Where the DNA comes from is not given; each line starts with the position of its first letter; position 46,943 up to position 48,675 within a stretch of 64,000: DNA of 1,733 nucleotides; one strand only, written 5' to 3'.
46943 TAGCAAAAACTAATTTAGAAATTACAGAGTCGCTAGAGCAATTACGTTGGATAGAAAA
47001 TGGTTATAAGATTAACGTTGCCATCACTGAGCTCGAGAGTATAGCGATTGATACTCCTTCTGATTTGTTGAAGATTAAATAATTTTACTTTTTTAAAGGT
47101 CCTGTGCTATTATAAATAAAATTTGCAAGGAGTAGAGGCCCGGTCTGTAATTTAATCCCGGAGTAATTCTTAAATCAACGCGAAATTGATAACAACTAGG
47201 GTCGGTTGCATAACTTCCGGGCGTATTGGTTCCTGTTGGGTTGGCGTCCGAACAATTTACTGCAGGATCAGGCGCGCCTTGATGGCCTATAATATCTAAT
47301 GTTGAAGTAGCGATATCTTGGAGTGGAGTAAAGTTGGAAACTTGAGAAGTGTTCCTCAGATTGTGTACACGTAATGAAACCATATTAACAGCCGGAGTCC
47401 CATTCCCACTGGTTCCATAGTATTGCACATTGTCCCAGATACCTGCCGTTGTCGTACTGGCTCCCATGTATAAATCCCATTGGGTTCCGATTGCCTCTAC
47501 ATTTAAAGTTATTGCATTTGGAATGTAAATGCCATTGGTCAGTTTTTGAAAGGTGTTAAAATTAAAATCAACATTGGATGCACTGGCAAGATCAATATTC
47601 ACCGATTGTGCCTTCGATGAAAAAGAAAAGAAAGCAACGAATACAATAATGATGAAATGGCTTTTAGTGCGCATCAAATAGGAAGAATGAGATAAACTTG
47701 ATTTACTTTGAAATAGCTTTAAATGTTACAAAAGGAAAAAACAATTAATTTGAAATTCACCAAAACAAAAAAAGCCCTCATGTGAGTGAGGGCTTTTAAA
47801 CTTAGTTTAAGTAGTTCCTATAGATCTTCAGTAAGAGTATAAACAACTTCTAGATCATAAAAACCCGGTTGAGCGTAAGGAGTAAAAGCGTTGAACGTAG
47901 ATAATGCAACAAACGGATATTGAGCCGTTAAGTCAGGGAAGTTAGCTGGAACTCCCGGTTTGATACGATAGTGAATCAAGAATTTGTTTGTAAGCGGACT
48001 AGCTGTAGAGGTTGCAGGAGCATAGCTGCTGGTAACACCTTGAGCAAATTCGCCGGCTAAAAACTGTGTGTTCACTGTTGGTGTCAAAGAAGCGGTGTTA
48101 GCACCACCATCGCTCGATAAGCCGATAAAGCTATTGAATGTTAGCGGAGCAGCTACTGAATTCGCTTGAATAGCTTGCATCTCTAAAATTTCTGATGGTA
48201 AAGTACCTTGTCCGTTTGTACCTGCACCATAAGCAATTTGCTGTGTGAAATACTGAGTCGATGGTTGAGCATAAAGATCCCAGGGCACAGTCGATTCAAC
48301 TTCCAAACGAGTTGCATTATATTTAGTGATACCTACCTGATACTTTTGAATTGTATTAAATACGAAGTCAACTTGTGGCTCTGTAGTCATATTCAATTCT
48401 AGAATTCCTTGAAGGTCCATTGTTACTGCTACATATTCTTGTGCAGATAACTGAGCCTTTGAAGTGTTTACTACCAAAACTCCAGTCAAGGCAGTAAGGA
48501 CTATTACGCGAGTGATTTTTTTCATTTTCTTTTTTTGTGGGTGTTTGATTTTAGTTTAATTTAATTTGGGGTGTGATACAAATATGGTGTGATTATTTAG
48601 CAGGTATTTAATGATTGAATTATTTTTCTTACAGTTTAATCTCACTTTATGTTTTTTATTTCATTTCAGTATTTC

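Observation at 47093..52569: Four-gene locus with the logic of a chaperone-usher fibre system, outside the known Bacteroidota pilus and secretion routes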

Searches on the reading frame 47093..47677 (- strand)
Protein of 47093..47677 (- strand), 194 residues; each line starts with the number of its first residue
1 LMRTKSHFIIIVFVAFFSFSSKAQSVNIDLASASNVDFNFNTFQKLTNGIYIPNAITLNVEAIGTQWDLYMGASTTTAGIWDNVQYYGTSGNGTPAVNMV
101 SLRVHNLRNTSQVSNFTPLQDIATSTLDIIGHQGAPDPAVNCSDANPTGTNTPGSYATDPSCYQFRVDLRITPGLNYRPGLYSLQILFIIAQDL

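Call 3: search_protein_families(library=pfam, proteins=[window:47093-47677:-], max_evalue=1)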
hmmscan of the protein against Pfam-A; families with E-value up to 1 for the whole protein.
window:47093-47677:- (194 aa): 0 families

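Call 4: search_protein_families(library=ncbifam, proteins=[window:47093-47677:-], max_evalue=1)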
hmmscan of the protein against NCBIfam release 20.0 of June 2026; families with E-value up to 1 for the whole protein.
window:47093-47677:- (194 aa): 1 family
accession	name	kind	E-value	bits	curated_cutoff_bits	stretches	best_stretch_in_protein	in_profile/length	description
NF052318.1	T9SS_sortase_N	equivalog_domain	0.058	13.5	40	1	2-40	1-43/140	type IX secretion system sortase PorU, long form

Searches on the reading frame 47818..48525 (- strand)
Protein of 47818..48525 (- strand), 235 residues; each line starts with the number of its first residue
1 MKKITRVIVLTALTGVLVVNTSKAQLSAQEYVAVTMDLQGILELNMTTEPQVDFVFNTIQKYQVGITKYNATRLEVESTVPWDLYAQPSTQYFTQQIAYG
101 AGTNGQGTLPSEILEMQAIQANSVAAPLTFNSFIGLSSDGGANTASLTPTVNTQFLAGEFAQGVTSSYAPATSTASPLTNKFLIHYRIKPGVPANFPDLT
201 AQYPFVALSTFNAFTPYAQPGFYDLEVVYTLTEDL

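Call 3: search_protein_families(library=pfam, proteins=[window:47818-48525:-], max_evalue=1)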
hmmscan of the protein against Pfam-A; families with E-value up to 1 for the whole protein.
window:47818-48525:- (235 aa): 0 families

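Call 4: search_protein_families(library=ncbifam, proteins=[window:47818-48525:-], max_evalue=1)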
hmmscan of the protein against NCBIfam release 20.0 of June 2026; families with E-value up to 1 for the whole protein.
window:47818-48525:- (235 aa): 0 families

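Call 16: find_homologous_proteins(query=window:47818-48525:-, max_evalue=0.01)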
Query window:47818-48525:- (235 aa): 164 proteins with E <= 0.01 among 714 candidates; the best 120 are listed.
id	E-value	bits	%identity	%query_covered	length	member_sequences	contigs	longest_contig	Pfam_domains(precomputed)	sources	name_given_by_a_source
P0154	9.1e-146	501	99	100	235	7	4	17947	-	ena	-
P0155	1.0e-144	497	99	100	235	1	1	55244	-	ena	-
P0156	1.1e-128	445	88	100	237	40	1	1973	-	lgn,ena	-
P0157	9.1e-128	442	87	100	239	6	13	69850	-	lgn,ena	-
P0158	1.7e-127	441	87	100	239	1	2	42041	-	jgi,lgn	jgi:hypothetical protein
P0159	5.9e-127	439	87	100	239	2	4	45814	-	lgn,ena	-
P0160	8.0e-127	439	87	100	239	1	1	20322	-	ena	-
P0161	1.0e-126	439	86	100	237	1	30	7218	-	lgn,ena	-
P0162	5.2e-126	436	85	100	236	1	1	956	-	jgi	-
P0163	7.4e-126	436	85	100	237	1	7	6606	-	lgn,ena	-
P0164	1.7e-125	435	86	100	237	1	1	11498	-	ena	-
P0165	5.6e-125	433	84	100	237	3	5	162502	-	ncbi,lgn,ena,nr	ncbi:MAG: hypothetical protein IPP51_13065 [Bacteroidetes bacterium]|nr:hypothetical protein [Bacter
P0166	9.2e-125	432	84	100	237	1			-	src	-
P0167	2.2e-124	431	84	100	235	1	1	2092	-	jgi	jgi:hypothetical protein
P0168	5.0e-124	430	84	100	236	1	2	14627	-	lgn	-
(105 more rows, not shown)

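Call 35: search_protein_representatives(alignment_id=A3)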
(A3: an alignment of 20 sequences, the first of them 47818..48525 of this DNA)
Query: 20 sequences, 232 profile positions. Proteins with E-value up to 0.001 (for the whole library): 264; up to 1e-10: 108; up to 1e-30: 31. The best 150 are listed.
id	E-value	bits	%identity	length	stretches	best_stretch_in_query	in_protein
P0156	1.7e-113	393.9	-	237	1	4-232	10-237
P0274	1.4e-79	283.0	-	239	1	1-232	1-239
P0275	2.0e-77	276.0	-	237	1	1-232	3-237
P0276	6.3e-63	228.5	-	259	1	6-232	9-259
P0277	4.1e-62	225.8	-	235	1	1-232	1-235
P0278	3.4e-49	183.6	-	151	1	69-211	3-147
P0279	1.2e-46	175.3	-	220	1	1-232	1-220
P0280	2.1e-44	167.9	-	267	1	1-231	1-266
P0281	6.5e-44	166.3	-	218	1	16-123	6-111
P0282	2.0e-43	164.7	-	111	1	33-116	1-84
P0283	4.7e-43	163.5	-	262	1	1-231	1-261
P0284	2.6e-42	161.1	-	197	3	6-136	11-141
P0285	8.7e-41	156.1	-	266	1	1-231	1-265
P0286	1.9e-37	145.2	-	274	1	6-231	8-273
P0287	7.2e-37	143.2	-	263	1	1-232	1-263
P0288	8.1e-37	143.1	-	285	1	1-231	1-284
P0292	2.1e-35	138.4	-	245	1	12-230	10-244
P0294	2.8e-34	134.8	-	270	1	1-231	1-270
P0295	5.6e-34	133.8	-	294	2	1-117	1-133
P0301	9.6e-32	126.5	-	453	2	27-231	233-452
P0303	5.4e-31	124.0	-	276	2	1-116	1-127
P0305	2.2e-30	122.0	-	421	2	27-231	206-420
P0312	6.1e-28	114.0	-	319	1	1-231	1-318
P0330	1.5e-24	102.9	-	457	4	31-231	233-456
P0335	2.7e-23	98.8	-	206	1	38-190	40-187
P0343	1.0e-20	90.4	-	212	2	37-189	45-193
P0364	3.3e-14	69.1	-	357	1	35-231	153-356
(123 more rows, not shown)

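Call 36: search_protein_families(library=pfam, proteins=[P0280, P0288, P0295, P0301, P0305, P0312, P0330, P0335, P0343, P0364], max_evalue=0.1)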
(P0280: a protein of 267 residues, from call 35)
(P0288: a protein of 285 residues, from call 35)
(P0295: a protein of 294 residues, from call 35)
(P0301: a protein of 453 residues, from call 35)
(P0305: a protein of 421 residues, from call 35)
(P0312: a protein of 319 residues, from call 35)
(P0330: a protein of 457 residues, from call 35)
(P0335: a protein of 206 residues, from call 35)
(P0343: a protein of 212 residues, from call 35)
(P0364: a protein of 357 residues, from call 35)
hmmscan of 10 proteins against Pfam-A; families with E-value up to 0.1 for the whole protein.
P0280 (267 aa): 0 families

P0288 (285 aa): 0 families

P0295 (294 aa): 0 families

P0301 (453 aa): 0 families

P0305 (421 aa): 0 families

P0312 (319 aa): 1 family
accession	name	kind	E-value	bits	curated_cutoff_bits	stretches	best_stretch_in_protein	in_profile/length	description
PF06016.17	Reovirus_L2_8th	-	0.012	16.1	27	1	172-205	13-46/66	Reovirus core-spike protein lambda-2 (L2), C-terminal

P0330 (457 aa): 0 families

P0335 (206 aa): 2 families
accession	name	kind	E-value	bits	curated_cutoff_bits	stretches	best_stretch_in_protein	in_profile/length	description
PF25699.1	AcrF8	-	0.025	15.1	27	1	139-187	13-61/92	Anti-CRISPR protein AcrF8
PF04956.18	TrbC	-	0.068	13.8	27.9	0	3-82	5-68/98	TrbC/VIRB2 pilin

P0343 (212 aa): 0 families

P0364 (357 aa): 0 families

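Call 42: search_solved_structures(query=A3, max_evalue=10)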
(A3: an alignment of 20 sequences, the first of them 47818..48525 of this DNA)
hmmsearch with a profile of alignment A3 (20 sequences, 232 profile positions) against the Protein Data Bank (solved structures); distinct sequences matched with E-value up to 10: 6.
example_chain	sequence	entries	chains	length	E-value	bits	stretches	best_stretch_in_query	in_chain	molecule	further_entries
9ikk_A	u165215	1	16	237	4.5e-28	101.3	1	23-230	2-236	TLP-2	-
9ikj_A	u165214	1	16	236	7e-28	100.7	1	23-230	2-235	TLP-1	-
2l0r_A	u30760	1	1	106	0.48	12.9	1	118-180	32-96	Lethal factor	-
2w5f_A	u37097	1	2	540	0.95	11.9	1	39-83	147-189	ENDO-1,4-BETA-XYLANASE Y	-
2wys_A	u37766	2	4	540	0.95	11.9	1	39-83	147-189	ENDO-1,4-BETA-XYLANASE Y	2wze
5yfg_A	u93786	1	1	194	1.6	11.1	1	104-173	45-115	Ran guanine nucleotide release factor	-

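Call 44: search_solved_structures(query=window:47818-48525:-, max_evalue=1, show_alignments=2)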
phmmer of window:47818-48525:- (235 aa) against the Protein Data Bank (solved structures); distinct sequences matched with E-value up to 1: 2.
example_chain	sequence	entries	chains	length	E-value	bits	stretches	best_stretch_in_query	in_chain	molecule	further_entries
9ikk_A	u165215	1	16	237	2.8e-13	53.1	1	27-233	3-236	TLP-2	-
9ikj_A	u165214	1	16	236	3.5e-13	52.8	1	27-233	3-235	TLP-1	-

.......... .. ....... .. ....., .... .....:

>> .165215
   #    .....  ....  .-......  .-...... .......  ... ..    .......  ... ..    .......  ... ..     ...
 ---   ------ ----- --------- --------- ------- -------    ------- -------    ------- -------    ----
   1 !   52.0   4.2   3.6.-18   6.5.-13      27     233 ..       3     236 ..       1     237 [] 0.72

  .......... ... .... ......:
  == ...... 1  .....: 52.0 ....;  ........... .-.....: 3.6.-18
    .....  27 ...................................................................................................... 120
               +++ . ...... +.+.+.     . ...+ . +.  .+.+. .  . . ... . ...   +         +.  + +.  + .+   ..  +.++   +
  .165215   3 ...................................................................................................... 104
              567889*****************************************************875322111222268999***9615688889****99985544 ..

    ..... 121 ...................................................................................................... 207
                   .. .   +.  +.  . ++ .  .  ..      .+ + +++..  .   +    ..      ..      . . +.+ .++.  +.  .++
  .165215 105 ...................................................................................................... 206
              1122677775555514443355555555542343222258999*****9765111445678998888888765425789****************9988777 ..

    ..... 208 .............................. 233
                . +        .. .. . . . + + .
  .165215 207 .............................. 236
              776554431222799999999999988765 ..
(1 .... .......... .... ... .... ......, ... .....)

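Call 55: find_encoding_contigs(protein=P0280, flank=10000, max_places=4)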
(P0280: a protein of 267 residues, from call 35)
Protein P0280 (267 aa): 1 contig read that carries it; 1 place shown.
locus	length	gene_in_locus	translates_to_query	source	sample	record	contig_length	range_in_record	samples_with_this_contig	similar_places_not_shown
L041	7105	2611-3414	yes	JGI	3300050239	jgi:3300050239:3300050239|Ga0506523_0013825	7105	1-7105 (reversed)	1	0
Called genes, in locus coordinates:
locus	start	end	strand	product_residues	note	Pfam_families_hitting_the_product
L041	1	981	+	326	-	?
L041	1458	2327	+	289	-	-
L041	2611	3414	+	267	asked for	-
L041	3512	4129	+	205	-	-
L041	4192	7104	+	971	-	?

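Call 58: find_encoding_contigs(protein=P0287, flank=10000, max_places=3)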
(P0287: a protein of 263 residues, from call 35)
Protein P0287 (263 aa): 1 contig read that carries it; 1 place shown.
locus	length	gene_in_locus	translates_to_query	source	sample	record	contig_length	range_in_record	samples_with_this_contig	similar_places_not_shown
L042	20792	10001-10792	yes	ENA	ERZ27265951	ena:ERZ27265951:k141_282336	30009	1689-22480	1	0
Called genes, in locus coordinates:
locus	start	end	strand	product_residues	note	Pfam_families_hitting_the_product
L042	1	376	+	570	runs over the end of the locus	PF00664:ABC_membrane, PF00005:ABC_tran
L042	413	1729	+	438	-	-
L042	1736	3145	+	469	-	PF02321:OEP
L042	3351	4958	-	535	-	PF04389:Peptidase_M28, PF05450:Nicastrin (faint)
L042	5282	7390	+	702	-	PF05572:Peptidase_M43, PF00801:PKD (faint), PF18911:PKD_4 (weak), PF18962:Por_Secre_tail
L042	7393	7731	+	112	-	PF01253:SUI1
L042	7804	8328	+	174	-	PF06052:3-HAO, PF07883:Cupin_2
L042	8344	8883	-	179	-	PF19765:DUF6252 (faint)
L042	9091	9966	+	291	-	PF06030:WxLIP_PGBD (weak)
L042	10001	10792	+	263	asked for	-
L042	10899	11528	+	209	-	-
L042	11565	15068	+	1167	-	PF17210:SdrD_B (faint), PF13620:CarboxypepD_reg (faint), PF05036:SPOR (weak)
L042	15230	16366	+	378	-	PF00155:Aminotran_1_2, PF00266:Aminotran_5, PF01053:Cys_Met_Meta_PP (weak), PF01041:DegT_DnrJ_EryC1, PF01212:Beta_elim_lyase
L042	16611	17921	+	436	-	PF01210:NAD_Gly3P_dh_N (faint), PF02558:ApbA (faint), PF02737:3HCDH_N (weak), PF03446:NAD_binding_2 (faint), PF03721:UDPG_MGDP_dh_N, PF03807:F420_oxidored (faint), PF00984:UDPG_MGDP_dh, PF03720:UDPG_MGDP_dh_C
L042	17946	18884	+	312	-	PF01073:3Beta_HSD, PF01370:Epimerase, PF02719:Polysacc_synt_2 (weak), PF04321:RmlD_sub_bind, PF13460:NAD_binding_10, PF16363:GDP_Man_Dehyd, PF07993:NAD_binding_4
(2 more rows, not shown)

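Call 59: find_encoding_contigs(protein=P0303, flank=10000, max_places=3)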
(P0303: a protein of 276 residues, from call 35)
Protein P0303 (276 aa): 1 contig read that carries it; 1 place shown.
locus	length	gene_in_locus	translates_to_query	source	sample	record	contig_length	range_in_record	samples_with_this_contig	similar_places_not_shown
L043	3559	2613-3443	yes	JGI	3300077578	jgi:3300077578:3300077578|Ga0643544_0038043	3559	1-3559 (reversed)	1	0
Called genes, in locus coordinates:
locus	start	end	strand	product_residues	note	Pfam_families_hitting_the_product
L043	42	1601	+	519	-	PF00254:FKBP_C, PF23322:PPIase_AIP (faint), PF00254:FKBP_C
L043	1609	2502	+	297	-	PF06280:fn3_5 (faint)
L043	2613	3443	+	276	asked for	-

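Call 60: find_encoding_contigs(protein=P0305, flank=10000, max_places=3)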
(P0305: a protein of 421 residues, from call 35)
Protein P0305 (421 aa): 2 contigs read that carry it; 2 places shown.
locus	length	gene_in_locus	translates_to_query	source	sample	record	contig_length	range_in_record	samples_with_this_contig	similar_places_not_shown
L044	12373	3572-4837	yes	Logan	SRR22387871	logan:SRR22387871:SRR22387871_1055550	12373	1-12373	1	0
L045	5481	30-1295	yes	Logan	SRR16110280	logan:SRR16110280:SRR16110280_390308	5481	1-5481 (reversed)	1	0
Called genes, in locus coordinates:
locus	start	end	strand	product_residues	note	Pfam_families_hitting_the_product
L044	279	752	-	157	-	PF00210:Ferritin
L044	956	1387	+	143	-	-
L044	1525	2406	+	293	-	PF22076:Cep192_D6 (faint), PF06280:fn3_5 (faint)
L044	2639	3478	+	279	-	-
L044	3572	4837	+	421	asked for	-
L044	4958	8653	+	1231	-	PF13620:CarboxypepD_reg (faint), PF01476:LysM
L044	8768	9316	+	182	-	-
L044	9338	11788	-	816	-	PF00515:TPR_1 (faint), PF07719:TPR_2 (faint), PF13174:TPR_6 (faint), PF13181:TPR_8 (faint), PF13432:TPR_16 (faint), PF12895:ANAPC3, PF07676:PD40 (weak), PF00691:OmpA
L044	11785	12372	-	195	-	?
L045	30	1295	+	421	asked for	-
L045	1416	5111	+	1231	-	PF13620:CarboxypepD_reg (faint), PF01476:LysM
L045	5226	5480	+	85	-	?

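Call 78: list_cluster_members(proteins=[P0287, P0292, P0294, P0285, P0288, P0301, P0312, P0335, P0343, P0364])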
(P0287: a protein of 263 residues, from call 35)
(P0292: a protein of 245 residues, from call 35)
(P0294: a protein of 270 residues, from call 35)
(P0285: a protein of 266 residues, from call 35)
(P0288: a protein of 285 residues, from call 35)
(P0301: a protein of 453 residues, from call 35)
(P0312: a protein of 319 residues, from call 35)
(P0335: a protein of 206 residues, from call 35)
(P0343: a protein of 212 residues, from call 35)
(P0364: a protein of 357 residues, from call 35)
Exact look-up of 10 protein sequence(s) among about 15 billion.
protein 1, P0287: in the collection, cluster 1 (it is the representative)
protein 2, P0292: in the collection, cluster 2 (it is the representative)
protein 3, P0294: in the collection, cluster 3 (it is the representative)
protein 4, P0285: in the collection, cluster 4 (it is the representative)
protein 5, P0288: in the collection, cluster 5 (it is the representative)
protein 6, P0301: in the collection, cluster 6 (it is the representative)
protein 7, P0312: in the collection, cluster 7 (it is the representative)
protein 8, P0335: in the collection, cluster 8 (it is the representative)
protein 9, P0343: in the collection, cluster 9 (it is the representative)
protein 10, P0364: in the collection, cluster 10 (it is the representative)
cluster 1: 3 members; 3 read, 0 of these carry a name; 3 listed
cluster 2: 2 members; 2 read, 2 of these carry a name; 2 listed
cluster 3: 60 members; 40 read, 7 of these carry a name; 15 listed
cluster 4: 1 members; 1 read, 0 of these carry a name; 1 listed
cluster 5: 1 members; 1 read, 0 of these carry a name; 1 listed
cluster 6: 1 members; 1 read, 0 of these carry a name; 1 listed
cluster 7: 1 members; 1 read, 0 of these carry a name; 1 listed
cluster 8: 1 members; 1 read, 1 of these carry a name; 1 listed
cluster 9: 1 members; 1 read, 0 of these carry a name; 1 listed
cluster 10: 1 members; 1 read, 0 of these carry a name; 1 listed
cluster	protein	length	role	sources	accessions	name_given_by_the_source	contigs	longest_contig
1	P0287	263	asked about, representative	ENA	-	-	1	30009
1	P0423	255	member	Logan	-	-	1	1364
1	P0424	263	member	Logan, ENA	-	-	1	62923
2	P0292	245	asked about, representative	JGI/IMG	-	hypothetical protein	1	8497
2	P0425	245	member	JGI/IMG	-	hypothetical protein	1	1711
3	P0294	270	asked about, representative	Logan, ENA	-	-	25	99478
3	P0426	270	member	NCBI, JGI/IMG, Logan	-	hypothetical protein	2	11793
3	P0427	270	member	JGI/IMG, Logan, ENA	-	hypothetical protein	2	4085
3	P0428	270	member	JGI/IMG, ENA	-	hypothetical protein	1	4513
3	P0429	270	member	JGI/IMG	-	hypothetical protein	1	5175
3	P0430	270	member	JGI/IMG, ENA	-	hypothetical protein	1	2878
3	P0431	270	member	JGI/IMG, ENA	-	hypothetical protein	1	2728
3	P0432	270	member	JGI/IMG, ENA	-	hypothetical protein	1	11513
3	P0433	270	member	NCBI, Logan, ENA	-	-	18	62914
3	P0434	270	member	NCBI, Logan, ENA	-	-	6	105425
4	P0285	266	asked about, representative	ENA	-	-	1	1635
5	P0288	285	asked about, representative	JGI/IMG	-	-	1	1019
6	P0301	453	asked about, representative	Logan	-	-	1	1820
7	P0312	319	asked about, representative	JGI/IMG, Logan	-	-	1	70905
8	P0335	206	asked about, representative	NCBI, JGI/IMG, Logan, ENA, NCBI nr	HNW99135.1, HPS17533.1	MAG TPA: hypothetical protein PKK00_12065 [Bacteroidales bacterium] | hypothetical protein [Bacteroidales bacterium]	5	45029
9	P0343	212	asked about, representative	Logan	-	-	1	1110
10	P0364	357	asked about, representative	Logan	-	-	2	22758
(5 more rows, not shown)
